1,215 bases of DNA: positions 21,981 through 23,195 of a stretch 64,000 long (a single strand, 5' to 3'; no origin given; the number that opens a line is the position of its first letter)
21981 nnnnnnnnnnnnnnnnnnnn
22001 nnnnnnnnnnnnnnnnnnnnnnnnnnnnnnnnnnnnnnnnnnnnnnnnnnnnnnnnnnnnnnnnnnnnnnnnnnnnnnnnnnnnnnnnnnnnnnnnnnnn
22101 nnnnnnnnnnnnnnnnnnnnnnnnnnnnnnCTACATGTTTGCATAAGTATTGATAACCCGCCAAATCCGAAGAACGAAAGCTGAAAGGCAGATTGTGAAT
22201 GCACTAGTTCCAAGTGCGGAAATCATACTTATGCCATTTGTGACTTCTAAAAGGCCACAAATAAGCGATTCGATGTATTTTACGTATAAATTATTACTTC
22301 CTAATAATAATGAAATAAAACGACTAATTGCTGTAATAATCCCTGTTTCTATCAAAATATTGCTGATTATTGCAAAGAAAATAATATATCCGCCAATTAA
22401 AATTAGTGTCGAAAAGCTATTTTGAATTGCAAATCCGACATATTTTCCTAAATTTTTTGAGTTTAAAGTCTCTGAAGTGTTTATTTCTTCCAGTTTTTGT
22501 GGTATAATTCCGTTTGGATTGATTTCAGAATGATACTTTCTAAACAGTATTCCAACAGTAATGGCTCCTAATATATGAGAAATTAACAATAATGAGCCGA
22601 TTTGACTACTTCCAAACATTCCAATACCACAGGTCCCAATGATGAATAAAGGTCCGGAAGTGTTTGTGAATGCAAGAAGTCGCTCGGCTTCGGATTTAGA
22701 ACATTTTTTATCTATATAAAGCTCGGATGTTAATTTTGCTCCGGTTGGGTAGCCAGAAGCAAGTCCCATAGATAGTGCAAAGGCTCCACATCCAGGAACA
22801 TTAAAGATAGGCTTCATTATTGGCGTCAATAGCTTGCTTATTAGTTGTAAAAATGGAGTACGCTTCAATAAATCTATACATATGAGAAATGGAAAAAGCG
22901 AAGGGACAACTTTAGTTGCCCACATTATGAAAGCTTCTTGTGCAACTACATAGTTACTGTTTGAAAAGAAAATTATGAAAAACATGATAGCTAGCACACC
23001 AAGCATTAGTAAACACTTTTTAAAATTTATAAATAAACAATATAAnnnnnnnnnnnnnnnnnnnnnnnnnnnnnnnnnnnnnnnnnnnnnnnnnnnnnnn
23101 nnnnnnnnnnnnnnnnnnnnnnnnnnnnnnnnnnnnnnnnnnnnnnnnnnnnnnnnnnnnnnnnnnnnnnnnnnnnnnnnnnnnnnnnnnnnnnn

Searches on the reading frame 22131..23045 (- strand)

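Call 106: search_protein_families(library=pfam, proteins=[window:22131-23045:-], max_evalue=0.001)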
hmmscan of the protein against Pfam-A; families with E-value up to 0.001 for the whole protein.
window:22131-23045:- (304 aa): 1 family
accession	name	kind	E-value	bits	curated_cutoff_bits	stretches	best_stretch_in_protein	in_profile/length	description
PF07670.19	Gate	-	7.4e-15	55.7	29.6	2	44-144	2-101/104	Nucleoside recognition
